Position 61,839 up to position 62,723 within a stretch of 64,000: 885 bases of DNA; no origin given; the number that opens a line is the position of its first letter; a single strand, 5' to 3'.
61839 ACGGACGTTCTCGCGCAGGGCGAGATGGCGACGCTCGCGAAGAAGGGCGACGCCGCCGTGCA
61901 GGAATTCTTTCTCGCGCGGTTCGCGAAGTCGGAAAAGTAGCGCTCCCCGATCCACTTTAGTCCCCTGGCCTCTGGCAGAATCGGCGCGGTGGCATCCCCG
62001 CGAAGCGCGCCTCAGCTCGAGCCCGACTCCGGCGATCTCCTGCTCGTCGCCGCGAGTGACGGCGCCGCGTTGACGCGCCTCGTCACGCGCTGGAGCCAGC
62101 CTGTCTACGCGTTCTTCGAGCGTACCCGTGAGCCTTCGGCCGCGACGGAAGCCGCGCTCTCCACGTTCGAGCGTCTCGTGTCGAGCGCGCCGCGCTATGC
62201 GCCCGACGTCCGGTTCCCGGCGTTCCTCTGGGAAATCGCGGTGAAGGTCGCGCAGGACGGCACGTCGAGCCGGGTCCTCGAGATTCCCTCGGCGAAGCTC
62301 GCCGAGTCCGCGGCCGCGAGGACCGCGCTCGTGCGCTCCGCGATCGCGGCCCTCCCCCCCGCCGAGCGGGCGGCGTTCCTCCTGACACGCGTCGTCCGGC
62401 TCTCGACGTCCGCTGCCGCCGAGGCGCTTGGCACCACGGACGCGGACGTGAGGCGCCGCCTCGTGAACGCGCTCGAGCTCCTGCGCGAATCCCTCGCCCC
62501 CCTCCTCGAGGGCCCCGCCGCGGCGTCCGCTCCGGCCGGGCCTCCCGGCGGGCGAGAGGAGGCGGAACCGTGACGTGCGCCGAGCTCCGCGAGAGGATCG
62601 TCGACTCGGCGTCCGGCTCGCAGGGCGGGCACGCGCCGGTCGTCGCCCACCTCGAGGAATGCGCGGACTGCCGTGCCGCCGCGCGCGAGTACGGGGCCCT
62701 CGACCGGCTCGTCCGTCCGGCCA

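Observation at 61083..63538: Secreted CxxC thioredoxin plus ECF sigma plus ZAS-motif anti-sigma: candidate thiol/redox-responsive envelope stress module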

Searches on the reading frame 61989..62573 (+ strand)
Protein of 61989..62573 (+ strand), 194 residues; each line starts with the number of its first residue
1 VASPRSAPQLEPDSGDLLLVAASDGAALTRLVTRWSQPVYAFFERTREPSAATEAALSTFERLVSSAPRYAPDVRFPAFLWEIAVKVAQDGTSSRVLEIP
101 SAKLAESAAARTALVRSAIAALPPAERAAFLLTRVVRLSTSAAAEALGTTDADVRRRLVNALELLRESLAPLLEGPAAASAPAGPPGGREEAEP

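Call 3: search_protein_families(library=pfam, proteins=[window:61989-62573:+], max_evalue=1)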
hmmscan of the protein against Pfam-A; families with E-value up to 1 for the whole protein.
window:61989-62573:+ (194 aa): 4 families
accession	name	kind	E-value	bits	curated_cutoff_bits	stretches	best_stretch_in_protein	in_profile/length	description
PF08281.18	Sigma70_r4_2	-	9e-10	38.5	25.7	1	114-164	3-53/54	Sigma-70, region 4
PF04545.22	Sigma70_r4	-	4.2e-05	23.4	24.1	1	118-167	1-50/50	Sigma-70, region 4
PF22233.2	PhyR_sigma-like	-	0.00025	21.2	27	1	120-161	2-43/50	Response regulator PhyR, sigma-like domain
PF13404.12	HTH_AsnC-type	-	0.078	13.3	27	1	133-158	13-38/42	AsnC-type helix-turn-helix domain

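Call 4: search_protein_families(library=ncbifam, proteins=[window:61989-62573:+], max_evalue=1)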
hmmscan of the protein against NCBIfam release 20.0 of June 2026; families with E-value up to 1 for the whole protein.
window:61989-62573:+ (194 aa): 38 families (the best 25 are shown)
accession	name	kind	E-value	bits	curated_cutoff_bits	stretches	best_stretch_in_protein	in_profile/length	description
NF009166.1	PRK12513.1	equivalog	4.9e-14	52.5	206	2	19-91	15-88/193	RNA polymerase sigma factor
TIGR02937.1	sigma70-ECF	superfamily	6.7e-11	42.1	42.9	1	27-169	2-165/165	sigma-70 family RNA polymerase sigma factor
NF004113.0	PRK05602.1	equivalog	2.4e-08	33.8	208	1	9-170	28-202/211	RNA polymerase sigma factor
NF008888.0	PRK11922.1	equivalog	1.6e-07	31.2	204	1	100-172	129-199/231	RNA polymerase sigma factor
TIGR02983.1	SigE-fam_strep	subfamily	2.6e-06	27.4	141.55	1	48-169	29-158/162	SigE family RNA polymerase sigma factor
TIGR02985.1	Sig70_bacteroi1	subfamily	2.8e-06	27.6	126.4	1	113-169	106-162/162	RNA polymerase sigma-70 factor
TIGR02939.1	RpoE_Sigma70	equivalog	1.4e-05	25.2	236.15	2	98-173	117-190/190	RNA polymerase sigma factor RpoE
NF009179.0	PRK12527.1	equivalog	1.9e-05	24.8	162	1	97-166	81-150/159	RNA polymerase sigma factor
NF040705.1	sigma_mbnA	exception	2.4e-05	24.1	350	1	105-167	94-156/272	methanobactin precursor domain-containing sigma factor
NF006623.1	PRK09191.1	subfamily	4.8e-05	23.2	240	1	111-169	78-136/258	PhyR family response regulator anti-anti-sigma factor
NF007229.0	PRK09647.1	equivalog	0.0001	21.7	265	1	113-170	146-203/220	RNA polymerase sigma factor SigE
TIGR02984.1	Sig-70_plancto1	subfamily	0.00014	21.5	183.75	1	100-169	121-188/189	RNA polymerase sigma-70 factor, Planctomycetaceae-specific subfamily 1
NF006550.0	PRK09047.1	equivalog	0.00017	21.1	173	1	108-170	126-188/194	RNA polymerase sigma factor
NF007216.0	PRK09638.1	equivalog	0.00018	21.3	194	1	23-169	15-174/180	RNA polymerase sigma factor SigY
NF007225.0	PRK09643.1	equivalog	0.00033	20.4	190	1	21-182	22-195/204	RNA polymerase sigma factor SigM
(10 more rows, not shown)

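Call 8: find_related_loci(query=window:61989-62570:+, collection=genome_contigs, flank=5000)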
Query window:61989-62570:+ (194 aa) in genome_contigs; peptide patterns used: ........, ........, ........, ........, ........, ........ (x = any residue, [..] = any of these).
599 stretches matched a pattern (row limit reached: there are more); 4 encode a relative of the query (tblastn E <= 1e-3); 4 distinct loci.
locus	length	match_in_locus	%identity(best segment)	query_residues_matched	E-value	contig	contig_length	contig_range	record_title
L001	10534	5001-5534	78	1-178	8e-82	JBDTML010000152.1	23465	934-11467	MAG: Acidobacteriota bacterium isolate cluster3_bin.125 NODE_7158_length_23465_cov_7.051388, whole genome shotgun sequen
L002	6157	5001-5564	72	1-188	4e-79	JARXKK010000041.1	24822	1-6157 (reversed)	MAG: Acidobacteriota bacterium isolate bin03 NODE_562_length_24822_cov_16.676828, whole genome shotgun sequence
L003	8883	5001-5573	74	1-188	2e-73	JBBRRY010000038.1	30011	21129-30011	MAG: Thermoanaerobaculia bacterium isolate La2_maxbin2.056 La2_maxbin2.056_K_40341L30011_cov_69.1067, whole genome shotg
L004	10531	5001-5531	75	1-177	3e-72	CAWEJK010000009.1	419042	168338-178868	MAG: Thermoanaerobaculia bacterium isolate MFD05942.bin.2.207 genome assembly, contig: contig_63947, whole genome shotgu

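Call 39: search_solved_structures(query=window:61989-62570:+, max_evalue=0.01)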
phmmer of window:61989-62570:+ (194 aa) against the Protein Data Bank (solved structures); distinct sequences matched with E-value up to 0.01: 0.

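Call 56: search_solved_structures(query=A3, max_evalue=0.1)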
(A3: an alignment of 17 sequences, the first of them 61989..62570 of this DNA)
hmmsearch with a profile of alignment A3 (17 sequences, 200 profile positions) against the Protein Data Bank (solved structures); distinct sequences matched with E-value up to 0.1: 14.
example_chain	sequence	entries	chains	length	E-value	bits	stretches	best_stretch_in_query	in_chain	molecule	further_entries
9m9d_F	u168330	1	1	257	6.7e-07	32.2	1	116-170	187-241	ECF RNA polymerase sigma factor SigE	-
9m9e_F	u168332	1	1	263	7.2e-07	32.1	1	116-170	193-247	ECF RNA polymerase sigma factor SigE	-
9m98_F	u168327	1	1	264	7.3e-07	32.1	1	116-170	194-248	ECF RNA polymerase sigma factor SigE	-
8z6g_B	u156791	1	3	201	1.5e-06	31.1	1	113-175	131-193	RNA polymerase sigma factor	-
6in7_B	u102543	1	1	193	1.7e-06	30.9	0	20-92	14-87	RNA polymerase sigma-H factor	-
1or7_A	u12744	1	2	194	3.6e-06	29.8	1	20-92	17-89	RNA polymerase sigma-E factor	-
6jbq_F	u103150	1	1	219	5.3e-06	29.3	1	20-174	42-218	ECF RNA polymerase sigma-E factor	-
2o8x_A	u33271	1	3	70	0.00059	22.6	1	117-171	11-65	Probable RNA polymerase sigma-C factor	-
5or5_A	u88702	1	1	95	0.00089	22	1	20-91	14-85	ECF RNA polymerase sigma-E factor,ECF RNA polymerase sigma factor SigW,ECF RNA polymerase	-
2map_A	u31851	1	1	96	0.0023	20.7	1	20-91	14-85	RNA polymerase sigma factor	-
2mao_A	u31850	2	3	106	0.0028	20.4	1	20-91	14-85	RNA polymerase sigma factor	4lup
4nqw_A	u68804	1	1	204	0.025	17.3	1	19-93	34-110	ECF RNA polymerase sigma factor SigK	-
4cxf_A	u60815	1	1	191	0.043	16.5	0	108-168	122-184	RNA POLYMERASE SIGMA FACTOR CNRH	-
8jzt_A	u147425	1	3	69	0.075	15.7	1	116-169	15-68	RNA polymerase sigma factor SigF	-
